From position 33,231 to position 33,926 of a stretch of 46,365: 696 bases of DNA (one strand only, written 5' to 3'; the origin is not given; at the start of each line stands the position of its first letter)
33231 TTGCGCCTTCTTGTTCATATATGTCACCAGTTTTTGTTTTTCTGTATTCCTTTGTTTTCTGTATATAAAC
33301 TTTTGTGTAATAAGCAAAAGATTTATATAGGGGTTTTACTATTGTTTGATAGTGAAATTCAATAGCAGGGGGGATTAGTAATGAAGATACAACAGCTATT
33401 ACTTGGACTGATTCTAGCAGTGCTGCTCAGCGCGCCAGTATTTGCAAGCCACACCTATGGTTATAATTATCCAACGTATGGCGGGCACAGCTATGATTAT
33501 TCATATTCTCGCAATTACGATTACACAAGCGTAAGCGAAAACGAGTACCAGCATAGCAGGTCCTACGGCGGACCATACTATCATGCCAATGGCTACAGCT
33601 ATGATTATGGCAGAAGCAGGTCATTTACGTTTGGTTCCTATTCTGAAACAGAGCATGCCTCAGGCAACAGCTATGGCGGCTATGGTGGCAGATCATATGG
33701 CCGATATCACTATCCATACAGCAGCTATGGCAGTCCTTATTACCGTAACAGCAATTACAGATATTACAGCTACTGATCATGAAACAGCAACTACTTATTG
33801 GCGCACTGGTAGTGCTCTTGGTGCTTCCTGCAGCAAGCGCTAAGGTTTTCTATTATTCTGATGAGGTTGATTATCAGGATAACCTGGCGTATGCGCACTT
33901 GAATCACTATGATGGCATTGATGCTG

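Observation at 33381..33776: Secreted protein that is roughly 28 percent tyrosine, with an extremely restricted alphabet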

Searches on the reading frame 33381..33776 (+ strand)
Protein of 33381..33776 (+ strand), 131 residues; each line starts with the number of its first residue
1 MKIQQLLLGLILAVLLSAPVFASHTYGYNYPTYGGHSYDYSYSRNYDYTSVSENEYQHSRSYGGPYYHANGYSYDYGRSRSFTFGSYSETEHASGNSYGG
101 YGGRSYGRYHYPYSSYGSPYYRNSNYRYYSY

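Call 5: search_protein_families(library=pfam, proteins=[window:33381-33776:+], max_evalue=0.01)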
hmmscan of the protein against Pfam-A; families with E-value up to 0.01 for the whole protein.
window:33381-33776:+ (131 aa): 0 families

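Call 6: find_homologous_proteins(query=window:33381-33773:+, max_evalue=0.01)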
Query window:33381-33773:+: 40 candidates shared short words with the query, none scored E <= 0.01.

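Call 7: find_encoding_contigs(protein=window:33381-33773:+, flank=10000, max_places=10)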
Protein window:33381-33773:+ (131 aa): 1 contig read that carries it; 1 place shown.
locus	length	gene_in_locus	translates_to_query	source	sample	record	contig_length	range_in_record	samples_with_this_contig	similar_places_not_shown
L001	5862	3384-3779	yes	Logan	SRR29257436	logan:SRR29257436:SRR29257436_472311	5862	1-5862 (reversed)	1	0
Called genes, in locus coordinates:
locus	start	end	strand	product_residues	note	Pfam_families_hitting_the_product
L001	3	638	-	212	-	?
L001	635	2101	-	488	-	-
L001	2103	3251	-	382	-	-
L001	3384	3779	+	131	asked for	-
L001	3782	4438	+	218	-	-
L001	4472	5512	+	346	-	PF26356:Pelota_N, PF03464:eRF1_2, PF03465:eRF1_3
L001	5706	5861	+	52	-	?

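Call 20: search_protein_families(library=ncbifam, proteins=[window:33381-33776:+], max_evalue=1)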
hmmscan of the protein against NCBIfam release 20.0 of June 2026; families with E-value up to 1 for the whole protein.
window:33381-33776:+ (131 aa): 0 families

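Call 24: find_homologous_proteins(query=A3, max_evalue=0.01)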
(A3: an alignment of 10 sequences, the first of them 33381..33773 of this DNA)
Query A3 (10 sequences) (131 aa, profile of the alignment): 23 proteins with E <= 0.01 among 2837 candidates.
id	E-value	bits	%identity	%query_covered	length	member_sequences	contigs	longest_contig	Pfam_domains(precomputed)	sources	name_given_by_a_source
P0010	1.3e-63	232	41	94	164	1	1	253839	-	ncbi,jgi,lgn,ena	-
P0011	5.0e-59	217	43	92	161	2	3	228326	-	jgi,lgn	jgi:hypothetical protein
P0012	1.3e-55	206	38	72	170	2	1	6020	-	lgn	-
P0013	8.4e-54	200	42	98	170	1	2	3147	-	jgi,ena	-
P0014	7.2e-53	197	44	71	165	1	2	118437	-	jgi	jgi:hypothetical protein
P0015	1.9e-51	192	36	69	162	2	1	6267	-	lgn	-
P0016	3.0e-51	192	37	94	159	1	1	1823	-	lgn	-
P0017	3.9e-48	182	38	94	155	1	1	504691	-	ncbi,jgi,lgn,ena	-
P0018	1.4e-47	180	43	83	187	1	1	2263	-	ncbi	-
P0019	2.3e-47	179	38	73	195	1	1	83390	-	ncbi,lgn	-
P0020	2.7e-47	179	34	82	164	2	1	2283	-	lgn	-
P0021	8.4e-47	177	42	79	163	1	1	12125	-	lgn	-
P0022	2.4e-46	176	43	89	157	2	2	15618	-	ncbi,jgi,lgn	jgi:hypothetical protein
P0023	3.1e-45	172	48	37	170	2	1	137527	-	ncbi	ncbi:MAG: hypothetical protein QXT19_00760 [Candidatus Woesearchaeota archaeon]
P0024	3.1e-45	172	33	94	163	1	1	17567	-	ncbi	-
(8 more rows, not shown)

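Call 31: search_solved_structures(query=A4, max_evalue=10)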
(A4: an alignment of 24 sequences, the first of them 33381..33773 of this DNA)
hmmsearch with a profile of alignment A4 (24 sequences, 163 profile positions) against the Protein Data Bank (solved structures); distinct sequences matched with E-value up to 10: 0.

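Call 40: search_protein_representatives(alignment_id=A4)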
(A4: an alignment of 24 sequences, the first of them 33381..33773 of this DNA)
Query: 24 sequences, 163 profile positions. Proteins with E-value up to 0.001 (for the whole library): 12; up to 1e-10: 7; up to 1e-30: 4. The best 12 are listed.
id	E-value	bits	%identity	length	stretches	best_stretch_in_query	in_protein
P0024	1.1e-66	240.4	-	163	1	1-163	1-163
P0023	5.2e-55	202.5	-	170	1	1-163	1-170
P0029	3.2e-47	177.1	-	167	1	1-163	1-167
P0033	3.0e-41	157.7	-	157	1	1-163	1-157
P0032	1.4e-28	116.5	-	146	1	4-163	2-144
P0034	2.9e-18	83.0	-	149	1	4-160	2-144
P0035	5.6e-12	62.5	-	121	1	6-118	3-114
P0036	3.6e-10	56.7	-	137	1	1-138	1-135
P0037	6.6e-09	52.5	-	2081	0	-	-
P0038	9.0e-06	42.3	-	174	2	7-80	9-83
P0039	1.5e-05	41.7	-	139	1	6-113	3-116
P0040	4.5e-04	36.8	-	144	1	7-127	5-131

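Call 43: find_encoding_contigs(protein=P0040, flank=8000, max_places=2)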
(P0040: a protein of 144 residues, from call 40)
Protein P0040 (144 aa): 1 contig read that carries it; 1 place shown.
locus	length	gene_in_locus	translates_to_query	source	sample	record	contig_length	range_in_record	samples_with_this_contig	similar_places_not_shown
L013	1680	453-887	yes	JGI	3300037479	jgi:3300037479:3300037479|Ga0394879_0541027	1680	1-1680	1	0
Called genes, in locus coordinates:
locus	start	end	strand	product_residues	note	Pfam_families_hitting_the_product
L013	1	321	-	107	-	?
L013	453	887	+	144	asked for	-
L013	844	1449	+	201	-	-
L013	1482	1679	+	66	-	?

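Call 44: find_encoding_contigs(protein=P0036, flank=8000, max_places=2)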
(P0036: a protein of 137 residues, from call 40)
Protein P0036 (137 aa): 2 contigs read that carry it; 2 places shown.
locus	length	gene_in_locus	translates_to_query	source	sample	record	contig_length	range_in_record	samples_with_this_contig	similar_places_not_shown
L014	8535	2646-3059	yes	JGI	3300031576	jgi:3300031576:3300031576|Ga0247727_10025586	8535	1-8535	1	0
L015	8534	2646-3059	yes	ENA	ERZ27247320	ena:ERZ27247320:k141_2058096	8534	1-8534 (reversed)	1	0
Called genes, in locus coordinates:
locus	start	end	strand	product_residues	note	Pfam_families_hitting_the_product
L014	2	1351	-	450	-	?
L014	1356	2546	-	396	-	-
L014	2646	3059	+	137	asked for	-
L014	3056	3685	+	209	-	-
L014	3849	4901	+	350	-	PF26356:Pelota_N, PF03464:eRF1_2, PF03465:eRF1_3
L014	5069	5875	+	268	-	PF01978:TrmB, PF11495:TrmB_EBD_N (weak)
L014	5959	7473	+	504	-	PF01409:tRNA-synt_2d, PF00587:tRNA-synt_2b (weak)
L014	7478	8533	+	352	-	?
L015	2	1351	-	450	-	?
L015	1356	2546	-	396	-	-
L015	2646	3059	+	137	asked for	-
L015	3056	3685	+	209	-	-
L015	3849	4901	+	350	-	PF26356:Pelota_N, PF03464:eRF1_2, PF03465:eRF1_3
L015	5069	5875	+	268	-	PF01978:TrmB, PF11495:TrmB_EBD_N (weak)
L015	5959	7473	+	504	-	PF01409:tRNA-synt_2d, PF00587:tRNA-synt_2b (weak)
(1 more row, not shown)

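Call 45: find_encoding_contigs(protein=P0038, flank=8000, max_places=2)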
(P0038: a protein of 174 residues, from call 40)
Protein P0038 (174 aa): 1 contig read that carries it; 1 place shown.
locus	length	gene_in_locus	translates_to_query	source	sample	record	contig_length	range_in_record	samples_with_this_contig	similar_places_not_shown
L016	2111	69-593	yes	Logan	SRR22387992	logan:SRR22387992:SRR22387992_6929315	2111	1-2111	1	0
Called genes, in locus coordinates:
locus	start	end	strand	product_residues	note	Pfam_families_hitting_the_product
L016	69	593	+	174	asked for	-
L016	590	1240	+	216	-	-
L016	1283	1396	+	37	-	-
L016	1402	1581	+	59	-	-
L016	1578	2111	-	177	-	?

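Call 46: find_encoding_contigs(protein=P0034, flank=8000, max_places=2)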
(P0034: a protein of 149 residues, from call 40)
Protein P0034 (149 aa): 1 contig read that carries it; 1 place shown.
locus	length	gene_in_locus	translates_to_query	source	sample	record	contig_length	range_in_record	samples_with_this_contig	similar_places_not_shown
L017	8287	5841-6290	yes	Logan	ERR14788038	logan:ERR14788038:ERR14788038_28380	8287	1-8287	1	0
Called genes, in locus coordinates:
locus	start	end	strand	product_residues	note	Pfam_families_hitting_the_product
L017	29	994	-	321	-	-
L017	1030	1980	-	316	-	-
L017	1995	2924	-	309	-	-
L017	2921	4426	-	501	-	-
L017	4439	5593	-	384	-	-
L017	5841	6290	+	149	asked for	-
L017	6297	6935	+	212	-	-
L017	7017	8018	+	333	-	PF26356:Pelota_N, PF03464:eRF1_2, PF03465:eRF1_3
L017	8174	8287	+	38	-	?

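Call 47: predict_structure(alignment_id=A4)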
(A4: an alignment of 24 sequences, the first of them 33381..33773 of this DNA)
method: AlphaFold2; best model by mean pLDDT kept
length: 131 residues; sequences in the alignment: 24
mean_pLDDT: 66.0   pTM: 0.28
mean pLDDT of the five models: 66.0, 63.7, 59.4, 58.7, 54.8
residues with pLDDT >= 90: 12; 70-90: 55; 50-70: 23; < 50: 41
segments of 3 or more residues with pLDDT < 50: 27-33, 99-131
pLDDT, mean of each block of 10 residues (from residue 1): 87 80 50 57 82 88 68 82 84 63 42 39 39 40
secondary structure, 60 per line:
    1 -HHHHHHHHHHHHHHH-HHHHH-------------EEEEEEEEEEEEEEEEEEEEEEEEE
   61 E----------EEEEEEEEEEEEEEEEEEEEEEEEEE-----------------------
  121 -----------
elements in order: H2-16 H18-22 E36-61 E72-97

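Call 54: fold_search(model_id=the predicted structure, library=pdb)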
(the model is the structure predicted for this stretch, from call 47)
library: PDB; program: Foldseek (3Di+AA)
matches with E <= 10: 231; with E <= 0.001: 0
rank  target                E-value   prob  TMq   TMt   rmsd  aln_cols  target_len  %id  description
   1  5ec5_M                3.4e-03  0.66  0.19  0.12   7.8        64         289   16  Crystal structure of lysenin pore (released 2016-05-18)
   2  5gaq_A                6.6e-03  0.57  0.18  0.12   7.7        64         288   16  Cryo-EM structure of the Lysenin Pore (released 2016-04-06)
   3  5ec5_C                8.8e-03  0.44  0.18  0.11   7.6        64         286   16  Crystal structure of lysenin pore (released 2016-05-18)
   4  5ec5_A                9.5e-03  0.47  0.19  0.12   7.7        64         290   16  Crystal structure of lysenin pore (released 2016-05-18)
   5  9gxj_A                1.4e-02  0.82  0.19  0.09   8.4        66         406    9  Aerolysin E254A/E258A in styrene-maleic acid lipid particles (released 2025-10-08)
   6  9fnp_A                1.5e-02  0.82  0.19  0.09   8.4        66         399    9  Aerolysin mutant K238A in styrene-maleic acid lipid particles (released 2025-02-12)
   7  5ec5_B                1.5e-02  0.35  0.18  0.11   7.5        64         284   16  Crystal structure of lysenin pore (released 2016-05-18)
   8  5ec5_E                1.7e-02  0.33  0.17  0.11   7.4        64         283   16  Crystal structure of lysenin pore (released 2016-05-18)
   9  9fml_A                1.8e-02  0.84  0.19  0.08  10.0        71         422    8  Aerolysin heptamer in membrane inserted form reconstituted in amphipoles. (released 2025-02-12)
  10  9jsg                  1.8e-02  0.38  0.22  0.08   6.1        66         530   17  Clostridium perfringens iota toxin pore Ib in pore state (released 2025-05-14)
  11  5ec5_D                1.8e-02  0.33  0.18  0.11   7.4        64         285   16  Crystal structure of lysenin pore (released 2016-05-18)
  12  5jzt_A                2.0e-02  0.69  0.18  0.09  10.9        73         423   11  Cryo-EM structure of aerolysin pore in LMNG micelle (released 2016-07-13)
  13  9fm6_A                2.1e-02  0.21  0.16  0.08  10.0        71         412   13  Aerolysin Wildtype in styrene-maleic acid lipid particles (released 2025-02-12)
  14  5ec5_L                2.3e-02  0.28  0.18  0.11   7.7        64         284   14  Crystal structure of lysenin pore (released 2016-05-18)
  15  9ign_H                2.5e-02  0.21  0.16  0.09   9.2        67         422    7  Aerolysin E254A/E258A in styrene-maleic acid lipid particles (released 2025-11-26)
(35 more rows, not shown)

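Call 63: search_protein_families(library=pfam, alignment_id=A4, max_evalue=10)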
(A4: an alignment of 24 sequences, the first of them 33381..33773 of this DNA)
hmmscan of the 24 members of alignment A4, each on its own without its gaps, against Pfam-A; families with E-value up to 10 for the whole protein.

A. member 1, window:33381-33773:+ (131 aa): 0 families

B. families by the number of members that match (of 24 scanned): 5 families
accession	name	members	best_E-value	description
PF22852.1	SoxE_N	1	0.0062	Sulfocyanin, N-terminal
PF11752.14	DUF3309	1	0.06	Protein of unknown function (DUF3309)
PF02468.20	PsbN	1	0.099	Photosystem II reaction centre N protein (psbN)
PF08194.17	DIM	1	0.78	DIM protein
PF00812.23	Ephrin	1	3.5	Ephrin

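Call 81: list_cluster_members(proteins=[window:33381-33773:+, P0001, P0010, P0023])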
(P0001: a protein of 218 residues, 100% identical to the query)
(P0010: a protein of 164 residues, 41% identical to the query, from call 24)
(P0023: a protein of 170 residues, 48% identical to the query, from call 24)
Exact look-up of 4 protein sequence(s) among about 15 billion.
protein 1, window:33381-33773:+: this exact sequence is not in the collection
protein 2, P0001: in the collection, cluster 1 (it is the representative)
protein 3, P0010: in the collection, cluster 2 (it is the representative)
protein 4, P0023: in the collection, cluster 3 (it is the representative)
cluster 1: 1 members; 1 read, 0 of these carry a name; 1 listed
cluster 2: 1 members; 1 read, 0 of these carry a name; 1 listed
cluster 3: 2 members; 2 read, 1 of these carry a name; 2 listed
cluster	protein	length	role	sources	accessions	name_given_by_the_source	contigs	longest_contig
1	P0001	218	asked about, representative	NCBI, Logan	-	-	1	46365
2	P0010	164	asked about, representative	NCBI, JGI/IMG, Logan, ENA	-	-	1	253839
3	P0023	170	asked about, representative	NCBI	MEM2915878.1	MAG: hypothetical protein QXT19_00760 [Candidatus Woesearchaeota archaeon]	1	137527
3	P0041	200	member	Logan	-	-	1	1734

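Call 88: search_protein_families(library=phrogs, proteins=[window:33381-33776:+], max_evalue=0.01)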
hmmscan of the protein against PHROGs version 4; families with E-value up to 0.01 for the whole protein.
window:33381-33776:+ (131 aa): 0 families

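Call 89: search_protein_families(library=padloc, proteins=[window:33381-33776:+], max_evalue=0.01)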
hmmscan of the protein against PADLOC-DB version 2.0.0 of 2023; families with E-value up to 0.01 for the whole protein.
window:33381-33776:+ (131 aa): 0 families
